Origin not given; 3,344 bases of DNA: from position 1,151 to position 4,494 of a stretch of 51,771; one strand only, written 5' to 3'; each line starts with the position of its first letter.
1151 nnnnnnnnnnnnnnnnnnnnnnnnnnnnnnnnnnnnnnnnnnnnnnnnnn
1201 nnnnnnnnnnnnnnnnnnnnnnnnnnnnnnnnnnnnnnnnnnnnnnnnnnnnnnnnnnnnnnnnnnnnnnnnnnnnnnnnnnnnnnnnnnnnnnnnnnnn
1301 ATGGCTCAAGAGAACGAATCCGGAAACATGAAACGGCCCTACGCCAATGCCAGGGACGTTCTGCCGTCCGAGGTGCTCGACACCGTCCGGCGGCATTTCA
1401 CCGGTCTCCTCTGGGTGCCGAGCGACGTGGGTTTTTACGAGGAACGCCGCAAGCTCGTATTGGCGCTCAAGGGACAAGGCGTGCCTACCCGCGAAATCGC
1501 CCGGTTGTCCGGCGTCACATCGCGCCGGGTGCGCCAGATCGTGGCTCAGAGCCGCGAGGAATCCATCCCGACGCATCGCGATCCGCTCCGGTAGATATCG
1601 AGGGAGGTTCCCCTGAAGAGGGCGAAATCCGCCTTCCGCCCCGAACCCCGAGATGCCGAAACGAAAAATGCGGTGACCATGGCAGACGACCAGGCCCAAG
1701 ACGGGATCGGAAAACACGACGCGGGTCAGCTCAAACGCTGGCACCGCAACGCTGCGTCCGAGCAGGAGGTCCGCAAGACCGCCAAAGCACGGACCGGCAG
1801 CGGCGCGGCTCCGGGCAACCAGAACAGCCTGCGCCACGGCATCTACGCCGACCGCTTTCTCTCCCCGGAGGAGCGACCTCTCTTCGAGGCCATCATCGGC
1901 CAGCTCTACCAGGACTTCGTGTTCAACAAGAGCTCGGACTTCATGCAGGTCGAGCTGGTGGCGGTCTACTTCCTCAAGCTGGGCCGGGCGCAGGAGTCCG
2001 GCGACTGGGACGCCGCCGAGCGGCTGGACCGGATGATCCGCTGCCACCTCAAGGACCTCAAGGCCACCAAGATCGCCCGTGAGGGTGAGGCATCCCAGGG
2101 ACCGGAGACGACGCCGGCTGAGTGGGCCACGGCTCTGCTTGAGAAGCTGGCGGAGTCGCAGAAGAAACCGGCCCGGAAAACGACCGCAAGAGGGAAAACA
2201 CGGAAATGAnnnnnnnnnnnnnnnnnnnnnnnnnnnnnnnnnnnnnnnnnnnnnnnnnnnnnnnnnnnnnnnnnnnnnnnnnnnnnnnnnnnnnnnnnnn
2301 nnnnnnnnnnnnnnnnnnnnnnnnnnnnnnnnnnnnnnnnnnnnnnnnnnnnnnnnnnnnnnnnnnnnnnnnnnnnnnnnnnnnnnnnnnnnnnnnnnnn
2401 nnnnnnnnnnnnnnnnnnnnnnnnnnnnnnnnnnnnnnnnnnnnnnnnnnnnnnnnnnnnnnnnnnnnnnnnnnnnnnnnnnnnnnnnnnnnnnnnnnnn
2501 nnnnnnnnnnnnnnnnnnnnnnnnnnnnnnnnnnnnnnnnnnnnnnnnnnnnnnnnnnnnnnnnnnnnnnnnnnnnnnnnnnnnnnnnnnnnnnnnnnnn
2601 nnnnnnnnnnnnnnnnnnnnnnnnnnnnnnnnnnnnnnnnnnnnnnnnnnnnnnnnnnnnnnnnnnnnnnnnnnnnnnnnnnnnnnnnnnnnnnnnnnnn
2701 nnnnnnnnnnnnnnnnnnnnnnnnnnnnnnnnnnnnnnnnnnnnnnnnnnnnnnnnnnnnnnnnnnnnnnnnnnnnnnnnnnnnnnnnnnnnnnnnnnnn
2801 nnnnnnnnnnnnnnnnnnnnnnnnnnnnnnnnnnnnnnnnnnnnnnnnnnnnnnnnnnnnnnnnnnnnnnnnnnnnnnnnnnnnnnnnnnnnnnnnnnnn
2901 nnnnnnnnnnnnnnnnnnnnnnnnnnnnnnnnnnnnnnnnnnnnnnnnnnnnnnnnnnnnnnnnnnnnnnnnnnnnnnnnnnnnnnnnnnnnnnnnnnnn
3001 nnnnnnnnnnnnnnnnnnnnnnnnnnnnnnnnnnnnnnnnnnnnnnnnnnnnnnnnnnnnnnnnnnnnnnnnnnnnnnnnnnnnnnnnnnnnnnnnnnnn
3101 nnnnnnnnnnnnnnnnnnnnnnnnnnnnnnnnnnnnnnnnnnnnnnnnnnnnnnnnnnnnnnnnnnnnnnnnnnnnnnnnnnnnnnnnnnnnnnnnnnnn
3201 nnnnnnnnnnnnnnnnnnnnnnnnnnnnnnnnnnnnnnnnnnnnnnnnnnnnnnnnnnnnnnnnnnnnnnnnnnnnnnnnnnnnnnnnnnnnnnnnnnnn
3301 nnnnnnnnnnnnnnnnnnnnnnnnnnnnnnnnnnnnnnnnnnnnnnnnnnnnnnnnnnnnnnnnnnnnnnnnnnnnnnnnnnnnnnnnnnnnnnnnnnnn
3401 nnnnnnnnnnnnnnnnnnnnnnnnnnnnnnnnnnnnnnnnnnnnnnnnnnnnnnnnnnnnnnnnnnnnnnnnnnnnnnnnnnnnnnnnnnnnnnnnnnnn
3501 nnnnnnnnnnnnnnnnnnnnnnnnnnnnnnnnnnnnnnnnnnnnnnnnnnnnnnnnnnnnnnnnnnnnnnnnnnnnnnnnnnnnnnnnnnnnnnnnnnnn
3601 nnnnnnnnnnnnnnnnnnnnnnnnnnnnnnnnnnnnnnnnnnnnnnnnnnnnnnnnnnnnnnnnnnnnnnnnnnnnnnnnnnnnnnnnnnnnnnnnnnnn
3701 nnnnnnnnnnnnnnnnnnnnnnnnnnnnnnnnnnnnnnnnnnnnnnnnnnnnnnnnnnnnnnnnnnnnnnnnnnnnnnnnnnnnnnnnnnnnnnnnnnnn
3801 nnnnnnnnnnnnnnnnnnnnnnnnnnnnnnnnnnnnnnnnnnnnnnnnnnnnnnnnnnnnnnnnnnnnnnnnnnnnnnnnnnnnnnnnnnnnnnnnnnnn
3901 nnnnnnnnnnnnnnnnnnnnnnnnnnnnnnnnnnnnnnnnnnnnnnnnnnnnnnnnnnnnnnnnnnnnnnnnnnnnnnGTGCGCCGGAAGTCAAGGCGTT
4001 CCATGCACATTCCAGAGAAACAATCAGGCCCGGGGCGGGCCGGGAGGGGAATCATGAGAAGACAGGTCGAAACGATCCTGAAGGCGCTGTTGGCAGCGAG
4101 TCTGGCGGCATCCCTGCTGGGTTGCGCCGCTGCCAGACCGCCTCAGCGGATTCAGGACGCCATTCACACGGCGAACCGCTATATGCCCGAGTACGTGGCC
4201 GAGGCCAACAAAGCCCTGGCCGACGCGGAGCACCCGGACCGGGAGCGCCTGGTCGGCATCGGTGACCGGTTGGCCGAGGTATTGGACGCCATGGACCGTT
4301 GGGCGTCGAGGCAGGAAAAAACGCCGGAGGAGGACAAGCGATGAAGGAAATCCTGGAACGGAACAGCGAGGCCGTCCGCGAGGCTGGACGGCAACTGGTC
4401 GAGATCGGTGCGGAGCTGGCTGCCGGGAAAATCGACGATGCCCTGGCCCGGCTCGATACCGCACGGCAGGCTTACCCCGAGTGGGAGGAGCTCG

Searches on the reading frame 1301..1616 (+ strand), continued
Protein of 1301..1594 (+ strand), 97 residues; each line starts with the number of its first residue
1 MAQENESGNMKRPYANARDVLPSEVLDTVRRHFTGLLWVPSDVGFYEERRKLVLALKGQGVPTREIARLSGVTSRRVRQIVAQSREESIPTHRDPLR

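Call 73: find_homologous_proteins(query=L328:4962-5546:+)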
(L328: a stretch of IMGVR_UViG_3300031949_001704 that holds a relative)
Query L328:4962-5546:+ (195 aa): 398 proteins with E <= 0.001 among 609 candidates; the best 120 are listed.
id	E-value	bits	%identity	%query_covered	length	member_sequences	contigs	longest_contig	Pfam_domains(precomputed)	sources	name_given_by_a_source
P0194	3.0e-123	426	100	100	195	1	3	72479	PF04542.21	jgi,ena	-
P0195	2.3e-116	404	95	100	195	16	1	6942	PF04542.21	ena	-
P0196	2.1e-110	385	90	100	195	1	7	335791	PF04542.21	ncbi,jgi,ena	-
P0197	1.1e-104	366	86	100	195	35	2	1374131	PF04542.21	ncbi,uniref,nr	ncbi:sigma factor [Chloracidobacterium thermophilum]|uniref:sigma factor n=1 Tax=Chloracidobacterium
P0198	1.6e-104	365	85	100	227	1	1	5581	-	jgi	-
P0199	7.0e-104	363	86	100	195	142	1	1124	PF04542.21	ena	-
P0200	1.8e-103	362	84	100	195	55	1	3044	PF04542.21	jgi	-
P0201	4.4e-102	357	83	100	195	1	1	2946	PF04542.21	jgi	-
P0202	2.2e-100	352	82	100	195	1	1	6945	PF04542.21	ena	-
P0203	2.7e-100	352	85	100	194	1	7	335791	PF04542.21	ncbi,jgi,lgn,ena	-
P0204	5.8e-100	351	83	100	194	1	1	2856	-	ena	-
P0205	1.2e-99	350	81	100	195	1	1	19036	PF04542.21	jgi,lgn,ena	-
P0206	1.2e-99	349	81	100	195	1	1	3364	PF04542.21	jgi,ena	-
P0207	1.3e-99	349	81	100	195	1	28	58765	PF04542.21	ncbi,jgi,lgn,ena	jgi:RNA polymerase sigma-70 factor (ECF subfamily)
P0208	1.4e-99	349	81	100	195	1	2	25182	PF04542.21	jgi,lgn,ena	-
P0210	2.3e-99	349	81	100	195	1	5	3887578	PF04542.21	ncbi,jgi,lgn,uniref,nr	ncbi:sigma-70 family RNA polymerase sigma factor [Pseudodesulfovibrio thermohalotolerans]|jgi:RNA po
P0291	4.4e-94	331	78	100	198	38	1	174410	PF04542.21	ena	-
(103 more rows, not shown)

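Call 79: search_protein_families(library=ncbifam, proteins=[L357:1959-2516:-, window:1301-1594:+], max_evalue=0.01)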
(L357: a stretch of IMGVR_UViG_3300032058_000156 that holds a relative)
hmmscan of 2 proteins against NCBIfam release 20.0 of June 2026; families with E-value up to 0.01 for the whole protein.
L357:1959-2516:- (186 aa): 1 family
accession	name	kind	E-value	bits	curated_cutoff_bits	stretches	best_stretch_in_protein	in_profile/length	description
TIGR02937.1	sigma70-ECF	superfamily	3.7e-05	23.4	42.9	1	22-172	21-156/165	sigma-70 family RNA polymerase sigma factor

window:1301-1594:+ (97 aa): 1 family
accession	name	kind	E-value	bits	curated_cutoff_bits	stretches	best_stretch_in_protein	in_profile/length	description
TIGR02937.1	sigma70-ECF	superfamily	0.0016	18.1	42.9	1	48-86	120-159/165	sigma-70 family RNA polymerase sigma factor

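Call 88: find_encoding_contigs(protein=P0197, flank=10000, max_places=1)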
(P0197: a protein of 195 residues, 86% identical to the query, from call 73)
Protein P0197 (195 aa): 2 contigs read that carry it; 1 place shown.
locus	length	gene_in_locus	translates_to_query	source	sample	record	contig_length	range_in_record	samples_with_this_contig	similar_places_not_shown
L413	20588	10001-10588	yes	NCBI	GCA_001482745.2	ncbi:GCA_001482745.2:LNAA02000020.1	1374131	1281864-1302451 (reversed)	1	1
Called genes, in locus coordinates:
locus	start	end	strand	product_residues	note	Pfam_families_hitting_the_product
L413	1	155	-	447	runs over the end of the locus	PF00919:UPF0004, PF04055:Radical_SAM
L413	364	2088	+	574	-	PF00595:PDZ (weak), PF13180:PDZ_2 (weak), PF17820:PDZ_6, PF03572:Peptidase_S41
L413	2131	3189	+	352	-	PF06068:TIP49 (faint), PF05496:RuvB_N, PF00004:AAA, PF07728:AAA_5 (faint), PF17864:AAA_lid_4, PF05491:WHD_RuvB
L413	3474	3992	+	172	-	PF11149:DUF2924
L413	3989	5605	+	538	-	PF00239:Resolvase, PF07508:Recombinase, PF13408:Zn_ribbon_recom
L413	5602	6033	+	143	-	-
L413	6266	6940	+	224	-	PF01726:LexA_DNA_bind, PF12802:MarR_2, PF00717:Peptidase_S24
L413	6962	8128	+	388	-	-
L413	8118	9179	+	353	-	-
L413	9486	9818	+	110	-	-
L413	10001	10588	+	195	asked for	PF04542:Sigma70_r2 (faint)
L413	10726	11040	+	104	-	-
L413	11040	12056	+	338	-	PF12705:PDDEXK_1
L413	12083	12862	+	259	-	PF13479:AAA_24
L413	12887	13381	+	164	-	PF05037:DUF669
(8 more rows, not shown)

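Call 89: find_encoding_contigs(protein=P0210, flank=10000, max_places=1)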
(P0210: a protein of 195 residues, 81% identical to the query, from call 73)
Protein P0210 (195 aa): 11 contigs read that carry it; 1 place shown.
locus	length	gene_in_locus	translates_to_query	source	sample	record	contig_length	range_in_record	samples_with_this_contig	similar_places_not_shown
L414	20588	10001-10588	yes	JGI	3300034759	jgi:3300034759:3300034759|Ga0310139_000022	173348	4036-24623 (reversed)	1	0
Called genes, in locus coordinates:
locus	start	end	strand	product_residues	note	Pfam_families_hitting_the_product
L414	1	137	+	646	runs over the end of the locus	PF16177:ACAS_N, PF00501:AMP-binding, PF13193:AMP-binding_C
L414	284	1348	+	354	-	PF02608:Bmp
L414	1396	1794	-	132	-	-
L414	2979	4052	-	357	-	-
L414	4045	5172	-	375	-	-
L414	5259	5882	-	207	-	PF01726:LexA_DNA_bind, PF12802:MarR_2, PF01325:Fe_dep_repress (faint), PF09339:HTH_IclR (weak), PF13412:HTH_24 (faint), PF00392:GntR (weak), PF00717:Peptidase_S24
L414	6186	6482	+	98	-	-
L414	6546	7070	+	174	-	PF11149:DUF2924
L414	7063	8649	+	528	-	PF00239:Resolvase, PF07508:Recombinase, PF13408:Zn_ribbon_recom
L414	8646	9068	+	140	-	-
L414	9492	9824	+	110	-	-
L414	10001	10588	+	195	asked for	PF04542:Sigma70_r2 (weak)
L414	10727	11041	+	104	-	-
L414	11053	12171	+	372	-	PF12705:PDDEXK_1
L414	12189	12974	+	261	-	PF13479:AAA_24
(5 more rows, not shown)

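Call 93: find_encoding_contigs(protein=P0291, flank=10000, max_places=1)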
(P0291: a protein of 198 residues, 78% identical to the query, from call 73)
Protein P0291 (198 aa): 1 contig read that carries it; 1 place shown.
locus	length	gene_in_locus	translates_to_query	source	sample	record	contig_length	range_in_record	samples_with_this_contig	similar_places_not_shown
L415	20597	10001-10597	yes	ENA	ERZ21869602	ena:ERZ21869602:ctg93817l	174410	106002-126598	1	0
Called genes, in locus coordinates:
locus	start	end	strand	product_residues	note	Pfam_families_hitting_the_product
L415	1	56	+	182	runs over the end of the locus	PF01558:POR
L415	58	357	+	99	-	PF13187:Fer4_9 (faint), PF00037:Fer4 (weak), PF12797:Fer4_2 (faint), PF12837:Fer4_6 (faint), PF13237:Fer4_10 (weak), PF14697:Fer4_21, PF12838:Fer4_7, PF00037:Fer4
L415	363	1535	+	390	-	PF01855:POR_N, PF02780:Transketolase_C (faint), PF17147:PFOR_II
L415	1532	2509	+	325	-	PF02775:TPP_enzyme_C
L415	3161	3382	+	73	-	-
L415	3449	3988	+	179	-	PF11149:DUF2924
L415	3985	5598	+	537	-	PF00239:Resolvase, PF07508:Recombinase, PF13408:Zn_ribbon_recom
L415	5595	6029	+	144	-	-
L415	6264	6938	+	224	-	PF01726:LexA_DNA_bind, PF12802:MarR_2 (weak), PF00717:Peptidase_S24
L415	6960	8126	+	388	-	-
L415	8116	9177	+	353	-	-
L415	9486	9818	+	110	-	-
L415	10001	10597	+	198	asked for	PF04542:Sigma70_r2 (weak)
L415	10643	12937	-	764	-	-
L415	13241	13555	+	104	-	-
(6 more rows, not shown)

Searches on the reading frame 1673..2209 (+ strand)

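Call 7: search_protein_families(library=pfam, proteins=[window:1673-2209:+], max_evalue=0.01)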
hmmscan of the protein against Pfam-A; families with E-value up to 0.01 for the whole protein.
window:1673-2209:+ (178 aa): 0 families

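Call 9: search_protein_families(library=phrogs, proteins=[window:1673-2209:+], max_evalue=0.01)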
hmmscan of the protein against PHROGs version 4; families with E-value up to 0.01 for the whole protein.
window:1673-2209:+ (178 aa): 2 families
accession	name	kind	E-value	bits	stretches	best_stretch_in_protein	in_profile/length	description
phrog_1889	-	head and packaging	8.2e-05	23.2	1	35-74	74-118/276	terminase small subunit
phrog_370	-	head and packaging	0.0015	19.5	1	25-108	100-182/284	terminase small subunit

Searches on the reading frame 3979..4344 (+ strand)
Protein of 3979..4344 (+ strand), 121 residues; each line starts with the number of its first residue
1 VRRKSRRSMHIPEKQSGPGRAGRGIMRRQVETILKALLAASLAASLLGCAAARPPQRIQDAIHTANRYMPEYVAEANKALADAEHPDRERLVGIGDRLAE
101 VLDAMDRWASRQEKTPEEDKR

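Call 9: search_protein_families(library=phrogs, proteins=[window:3979-4344:+], max_evalue=0.01)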
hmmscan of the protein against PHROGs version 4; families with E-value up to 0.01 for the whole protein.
window:3979-4344:+ (121 aa): 1 family
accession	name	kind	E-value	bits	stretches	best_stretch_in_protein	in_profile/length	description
phrog_2879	-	lysis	0.0084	17.4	0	31-112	41-124/136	holin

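Call 10: search_protein_families(library=pfam, proteins=[window:3979-4344:+], max_evalue=0.01)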
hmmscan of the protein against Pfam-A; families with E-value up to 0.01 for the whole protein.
window:3979-4344:+ (121 aa): 0 families
